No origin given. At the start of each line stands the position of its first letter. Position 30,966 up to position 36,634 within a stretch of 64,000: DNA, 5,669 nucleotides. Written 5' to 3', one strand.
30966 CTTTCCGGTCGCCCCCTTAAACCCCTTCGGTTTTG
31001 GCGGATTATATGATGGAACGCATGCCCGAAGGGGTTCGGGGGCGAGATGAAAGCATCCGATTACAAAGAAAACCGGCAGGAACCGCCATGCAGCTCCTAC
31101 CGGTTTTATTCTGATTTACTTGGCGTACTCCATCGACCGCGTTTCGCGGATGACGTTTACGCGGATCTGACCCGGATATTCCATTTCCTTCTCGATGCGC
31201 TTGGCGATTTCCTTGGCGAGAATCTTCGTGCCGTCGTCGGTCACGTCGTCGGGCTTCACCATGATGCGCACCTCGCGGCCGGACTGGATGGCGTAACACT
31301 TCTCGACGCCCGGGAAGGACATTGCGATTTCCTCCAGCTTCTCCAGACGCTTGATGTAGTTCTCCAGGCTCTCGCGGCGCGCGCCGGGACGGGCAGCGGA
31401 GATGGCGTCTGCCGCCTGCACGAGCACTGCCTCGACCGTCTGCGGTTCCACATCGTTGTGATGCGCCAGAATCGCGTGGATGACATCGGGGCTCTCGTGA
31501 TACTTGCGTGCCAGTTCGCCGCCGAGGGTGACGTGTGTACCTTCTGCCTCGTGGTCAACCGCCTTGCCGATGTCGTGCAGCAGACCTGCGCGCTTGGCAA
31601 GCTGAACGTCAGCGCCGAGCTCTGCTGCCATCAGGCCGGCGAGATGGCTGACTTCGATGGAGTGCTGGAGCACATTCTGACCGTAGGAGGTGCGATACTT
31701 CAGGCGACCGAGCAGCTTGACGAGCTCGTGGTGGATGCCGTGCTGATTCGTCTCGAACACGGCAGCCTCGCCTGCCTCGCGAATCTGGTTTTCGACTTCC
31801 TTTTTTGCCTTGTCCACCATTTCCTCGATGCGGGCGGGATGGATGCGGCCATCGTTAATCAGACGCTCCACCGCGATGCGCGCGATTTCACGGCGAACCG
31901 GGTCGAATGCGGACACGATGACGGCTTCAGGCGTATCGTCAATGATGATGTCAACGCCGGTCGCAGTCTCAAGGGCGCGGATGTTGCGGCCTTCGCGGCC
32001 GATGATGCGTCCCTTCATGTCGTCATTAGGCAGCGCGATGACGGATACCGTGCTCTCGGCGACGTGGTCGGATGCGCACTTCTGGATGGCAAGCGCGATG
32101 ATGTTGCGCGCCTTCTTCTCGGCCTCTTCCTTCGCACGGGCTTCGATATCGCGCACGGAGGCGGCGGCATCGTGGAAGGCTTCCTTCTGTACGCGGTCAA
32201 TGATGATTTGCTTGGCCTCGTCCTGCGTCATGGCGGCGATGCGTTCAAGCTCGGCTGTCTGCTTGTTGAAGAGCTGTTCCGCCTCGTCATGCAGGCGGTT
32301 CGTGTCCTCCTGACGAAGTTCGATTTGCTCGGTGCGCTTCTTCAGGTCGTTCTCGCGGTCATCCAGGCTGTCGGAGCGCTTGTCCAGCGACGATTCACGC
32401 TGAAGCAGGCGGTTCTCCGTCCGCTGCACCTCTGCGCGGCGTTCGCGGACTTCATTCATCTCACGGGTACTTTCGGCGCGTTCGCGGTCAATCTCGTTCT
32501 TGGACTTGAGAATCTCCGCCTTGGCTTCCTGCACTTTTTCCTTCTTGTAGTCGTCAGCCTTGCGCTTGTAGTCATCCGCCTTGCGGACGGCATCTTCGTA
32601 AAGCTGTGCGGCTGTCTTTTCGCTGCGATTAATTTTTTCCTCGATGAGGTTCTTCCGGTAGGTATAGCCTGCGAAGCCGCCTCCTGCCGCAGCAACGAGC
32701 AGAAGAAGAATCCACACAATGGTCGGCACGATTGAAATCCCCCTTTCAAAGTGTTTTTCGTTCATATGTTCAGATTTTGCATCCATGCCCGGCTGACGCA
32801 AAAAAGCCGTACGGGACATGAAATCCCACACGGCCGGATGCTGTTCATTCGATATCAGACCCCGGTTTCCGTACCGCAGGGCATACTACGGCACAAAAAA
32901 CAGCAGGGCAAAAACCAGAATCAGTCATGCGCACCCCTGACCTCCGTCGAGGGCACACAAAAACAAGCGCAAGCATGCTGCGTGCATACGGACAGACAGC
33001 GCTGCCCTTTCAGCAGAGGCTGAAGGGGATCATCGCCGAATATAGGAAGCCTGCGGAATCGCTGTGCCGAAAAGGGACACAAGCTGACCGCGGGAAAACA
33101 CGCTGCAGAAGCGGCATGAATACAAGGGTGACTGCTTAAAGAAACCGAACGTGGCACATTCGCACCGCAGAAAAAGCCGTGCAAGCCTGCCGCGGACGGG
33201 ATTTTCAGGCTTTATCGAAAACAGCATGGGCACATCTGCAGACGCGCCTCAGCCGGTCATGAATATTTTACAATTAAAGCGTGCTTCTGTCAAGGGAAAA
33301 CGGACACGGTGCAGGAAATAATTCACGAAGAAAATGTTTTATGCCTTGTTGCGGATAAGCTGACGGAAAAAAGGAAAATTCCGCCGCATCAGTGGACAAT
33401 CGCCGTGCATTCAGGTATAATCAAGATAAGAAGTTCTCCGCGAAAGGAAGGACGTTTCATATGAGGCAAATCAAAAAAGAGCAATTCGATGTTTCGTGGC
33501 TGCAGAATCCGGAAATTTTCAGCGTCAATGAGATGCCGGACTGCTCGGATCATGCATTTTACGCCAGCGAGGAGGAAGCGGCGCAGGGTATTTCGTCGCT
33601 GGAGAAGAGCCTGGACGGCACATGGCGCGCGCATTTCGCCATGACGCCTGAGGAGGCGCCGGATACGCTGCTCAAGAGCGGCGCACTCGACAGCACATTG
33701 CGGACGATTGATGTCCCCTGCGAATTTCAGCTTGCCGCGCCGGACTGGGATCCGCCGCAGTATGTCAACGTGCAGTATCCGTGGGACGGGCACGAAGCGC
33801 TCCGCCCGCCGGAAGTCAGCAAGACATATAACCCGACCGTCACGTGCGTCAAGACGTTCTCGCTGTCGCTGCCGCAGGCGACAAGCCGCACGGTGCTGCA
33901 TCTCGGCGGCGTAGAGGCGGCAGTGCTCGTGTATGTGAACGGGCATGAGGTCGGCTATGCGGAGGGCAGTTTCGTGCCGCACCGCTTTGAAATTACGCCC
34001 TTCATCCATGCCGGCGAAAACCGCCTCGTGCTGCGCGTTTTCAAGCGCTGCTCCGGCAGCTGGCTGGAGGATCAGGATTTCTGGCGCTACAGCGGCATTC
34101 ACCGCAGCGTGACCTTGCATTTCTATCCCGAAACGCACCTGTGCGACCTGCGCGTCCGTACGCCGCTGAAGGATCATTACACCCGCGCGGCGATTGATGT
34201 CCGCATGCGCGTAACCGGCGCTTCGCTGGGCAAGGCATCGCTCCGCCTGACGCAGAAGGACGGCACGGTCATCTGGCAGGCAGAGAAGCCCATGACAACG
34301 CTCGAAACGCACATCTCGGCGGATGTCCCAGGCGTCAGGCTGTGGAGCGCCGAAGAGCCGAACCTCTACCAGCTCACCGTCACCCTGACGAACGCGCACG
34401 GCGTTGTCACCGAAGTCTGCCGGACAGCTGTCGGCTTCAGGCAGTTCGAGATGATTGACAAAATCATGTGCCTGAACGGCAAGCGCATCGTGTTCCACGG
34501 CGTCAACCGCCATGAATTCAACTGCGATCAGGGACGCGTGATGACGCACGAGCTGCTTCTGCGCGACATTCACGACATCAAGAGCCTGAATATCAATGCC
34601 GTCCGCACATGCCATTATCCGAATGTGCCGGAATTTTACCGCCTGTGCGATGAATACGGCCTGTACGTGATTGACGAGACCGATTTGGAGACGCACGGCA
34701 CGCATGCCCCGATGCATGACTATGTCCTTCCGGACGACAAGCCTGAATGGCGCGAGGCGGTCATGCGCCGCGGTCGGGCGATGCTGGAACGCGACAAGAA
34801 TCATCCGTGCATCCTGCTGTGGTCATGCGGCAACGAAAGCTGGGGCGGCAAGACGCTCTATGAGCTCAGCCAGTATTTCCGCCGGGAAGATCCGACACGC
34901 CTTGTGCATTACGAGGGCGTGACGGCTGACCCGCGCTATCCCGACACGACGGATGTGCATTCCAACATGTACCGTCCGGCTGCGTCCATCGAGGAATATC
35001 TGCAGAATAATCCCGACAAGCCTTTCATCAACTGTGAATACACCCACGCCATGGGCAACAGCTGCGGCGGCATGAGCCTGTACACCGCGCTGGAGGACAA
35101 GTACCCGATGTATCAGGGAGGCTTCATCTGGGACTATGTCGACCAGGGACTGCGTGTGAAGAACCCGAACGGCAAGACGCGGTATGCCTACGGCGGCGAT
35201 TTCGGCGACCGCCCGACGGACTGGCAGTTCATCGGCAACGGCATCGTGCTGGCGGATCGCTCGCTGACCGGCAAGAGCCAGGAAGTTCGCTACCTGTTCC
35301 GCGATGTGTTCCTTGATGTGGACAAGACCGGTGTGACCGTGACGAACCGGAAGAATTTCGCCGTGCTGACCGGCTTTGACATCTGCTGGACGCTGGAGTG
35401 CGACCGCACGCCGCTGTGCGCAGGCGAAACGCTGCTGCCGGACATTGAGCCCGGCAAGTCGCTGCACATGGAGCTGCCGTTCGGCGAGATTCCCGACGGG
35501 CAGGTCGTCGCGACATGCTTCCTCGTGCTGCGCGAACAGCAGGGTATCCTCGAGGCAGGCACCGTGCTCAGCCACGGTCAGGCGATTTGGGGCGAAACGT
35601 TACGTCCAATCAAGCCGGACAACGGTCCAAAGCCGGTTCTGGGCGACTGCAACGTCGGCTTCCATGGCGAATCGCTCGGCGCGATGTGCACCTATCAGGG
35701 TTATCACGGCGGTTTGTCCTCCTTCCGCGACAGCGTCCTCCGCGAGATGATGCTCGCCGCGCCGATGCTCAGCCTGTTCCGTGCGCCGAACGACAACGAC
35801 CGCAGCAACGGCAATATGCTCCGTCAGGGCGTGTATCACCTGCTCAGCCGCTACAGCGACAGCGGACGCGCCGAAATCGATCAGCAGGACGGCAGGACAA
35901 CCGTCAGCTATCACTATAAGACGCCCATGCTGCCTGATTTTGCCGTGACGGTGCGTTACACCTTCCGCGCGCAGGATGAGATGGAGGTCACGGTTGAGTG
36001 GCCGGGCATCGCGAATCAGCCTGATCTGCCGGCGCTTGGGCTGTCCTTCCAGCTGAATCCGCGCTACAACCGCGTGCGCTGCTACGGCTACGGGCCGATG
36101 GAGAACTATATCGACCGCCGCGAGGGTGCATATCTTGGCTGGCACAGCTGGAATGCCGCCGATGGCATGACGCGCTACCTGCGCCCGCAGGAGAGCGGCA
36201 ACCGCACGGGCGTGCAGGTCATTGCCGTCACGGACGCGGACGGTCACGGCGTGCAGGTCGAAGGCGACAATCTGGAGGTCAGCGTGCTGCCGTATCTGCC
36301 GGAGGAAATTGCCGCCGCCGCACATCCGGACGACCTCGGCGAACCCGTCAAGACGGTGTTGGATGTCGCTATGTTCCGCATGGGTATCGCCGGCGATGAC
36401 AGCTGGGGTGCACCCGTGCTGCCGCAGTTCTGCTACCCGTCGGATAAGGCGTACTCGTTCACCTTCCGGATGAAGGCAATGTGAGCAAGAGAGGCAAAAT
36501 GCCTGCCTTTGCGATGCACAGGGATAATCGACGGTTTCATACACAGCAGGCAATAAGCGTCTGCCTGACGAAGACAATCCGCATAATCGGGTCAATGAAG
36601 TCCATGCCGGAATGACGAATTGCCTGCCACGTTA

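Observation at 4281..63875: One GC-hairpin core recurs about two dozen times, only in intergenic DNA, and is combined with other modules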

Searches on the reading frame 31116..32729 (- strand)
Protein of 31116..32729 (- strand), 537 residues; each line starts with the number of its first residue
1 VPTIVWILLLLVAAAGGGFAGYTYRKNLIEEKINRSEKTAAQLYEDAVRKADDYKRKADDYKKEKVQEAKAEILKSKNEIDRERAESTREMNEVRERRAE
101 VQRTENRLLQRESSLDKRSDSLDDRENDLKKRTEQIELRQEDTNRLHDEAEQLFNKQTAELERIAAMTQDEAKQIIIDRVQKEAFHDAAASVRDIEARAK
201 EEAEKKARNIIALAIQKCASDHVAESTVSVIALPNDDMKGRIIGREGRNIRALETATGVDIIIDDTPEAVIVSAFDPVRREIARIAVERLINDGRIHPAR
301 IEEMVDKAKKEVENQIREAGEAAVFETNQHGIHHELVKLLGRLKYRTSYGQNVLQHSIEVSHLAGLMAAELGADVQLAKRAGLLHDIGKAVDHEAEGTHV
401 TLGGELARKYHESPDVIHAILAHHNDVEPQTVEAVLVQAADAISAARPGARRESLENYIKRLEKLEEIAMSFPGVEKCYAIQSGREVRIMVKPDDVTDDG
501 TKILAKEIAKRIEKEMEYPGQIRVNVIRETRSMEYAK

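Call 15: search_protein_families(library=pfam, proteins=[window:31116-32729:-])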
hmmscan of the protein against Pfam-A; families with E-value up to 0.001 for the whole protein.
window:31116-32729:- (537 aa): 5 families
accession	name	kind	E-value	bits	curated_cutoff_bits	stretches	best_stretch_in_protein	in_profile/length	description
PF12072.13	RNase_Y_N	-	1.7e-51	175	32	1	6-222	2-201/201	RNase Y N-terminal region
PF01966.28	HD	-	5.1e-20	72.3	22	1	353-445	1-115/116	HD domain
PF00013.35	KH_1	-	1.4e-07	31.6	21.5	1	231-287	4-64/66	KH domain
PF08668.18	HDOD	-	0.00019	21.4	22.9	0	352-390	94-133/196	HDOD domain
PF13083.13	KH_KhpA-B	-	0.00086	19.6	32.1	0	227-255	29-56/73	KhpA/KhpB, KH domain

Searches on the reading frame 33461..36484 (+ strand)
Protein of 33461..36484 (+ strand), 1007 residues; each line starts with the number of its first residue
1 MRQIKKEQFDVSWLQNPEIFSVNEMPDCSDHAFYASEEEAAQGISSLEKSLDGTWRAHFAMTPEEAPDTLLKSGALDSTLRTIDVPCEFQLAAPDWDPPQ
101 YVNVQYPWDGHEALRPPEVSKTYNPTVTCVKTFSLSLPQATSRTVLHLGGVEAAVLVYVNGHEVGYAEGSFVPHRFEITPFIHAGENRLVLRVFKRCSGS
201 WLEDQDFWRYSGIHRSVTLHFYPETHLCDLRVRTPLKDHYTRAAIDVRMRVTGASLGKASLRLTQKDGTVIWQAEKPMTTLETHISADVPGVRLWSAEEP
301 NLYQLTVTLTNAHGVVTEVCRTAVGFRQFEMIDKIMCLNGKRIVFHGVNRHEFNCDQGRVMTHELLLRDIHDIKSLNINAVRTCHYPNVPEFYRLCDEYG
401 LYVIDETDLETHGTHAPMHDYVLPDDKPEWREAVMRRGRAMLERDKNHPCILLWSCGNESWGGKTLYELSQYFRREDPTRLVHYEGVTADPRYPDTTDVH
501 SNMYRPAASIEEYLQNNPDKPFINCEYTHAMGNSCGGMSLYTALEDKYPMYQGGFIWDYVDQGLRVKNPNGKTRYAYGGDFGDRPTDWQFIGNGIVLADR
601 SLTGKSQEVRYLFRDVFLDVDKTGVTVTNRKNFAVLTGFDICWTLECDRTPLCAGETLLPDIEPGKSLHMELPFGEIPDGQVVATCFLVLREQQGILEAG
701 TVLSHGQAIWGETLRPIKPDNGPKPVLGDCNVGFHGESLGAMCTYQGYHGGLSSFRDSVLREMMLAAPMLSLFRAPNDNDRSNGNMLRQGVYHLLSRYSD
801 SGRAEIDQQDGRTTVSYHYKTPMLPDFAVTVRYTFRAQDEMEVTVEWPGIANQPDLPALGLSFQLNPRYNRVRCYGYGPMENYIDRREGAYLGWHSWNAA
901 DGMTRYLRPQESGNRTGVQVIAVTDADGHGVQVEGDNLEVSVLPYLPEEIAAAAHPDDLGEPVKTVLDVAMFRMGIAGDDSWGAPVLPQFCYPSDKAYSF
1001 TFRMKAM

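Call 78: search_protein_families(library=pfam, proteins=[window:33461-36484:+], max_evalue=0.00001)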
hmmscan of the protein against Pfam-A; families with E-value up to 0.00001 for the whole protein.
window:33461-36484:+ (1007 aa): 6 families
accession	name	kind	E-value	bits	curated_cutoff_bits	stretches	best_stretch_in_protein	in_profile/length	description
PF02836.23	Glyco_hydro_2_C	-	9.4e-100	334.1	21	1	330-614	2-298/302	Glycosyl hydrolases family 2, TIM barrel domain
PF02929.23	Bgal_small_N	-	1.5e-55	189.1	25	1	749-1004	13-248/248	Beta galactosidase small chain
PF02837.24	Glyco_hydro_2_N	-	2.7e-32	112.5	28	1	49-221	2-167/169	Glycosyl hydrolases family 2, sugar binding domain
PF00703.27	Glyco_hydro_2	-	4.8e-13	50.3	23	1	225-327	1-109/109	Glycosyl hydrolases family 2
PF16353.11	LacZ_4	-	8.8e-12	45.6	27.3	1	625-708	1-84/87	Beta-galactosidase, domain 4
PF22666.2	Glyco_hydro_2_N2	-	3.7e-08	34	27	1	130-193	53-117/167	Glycosyl hydrolase 2 galactose-binding domain-like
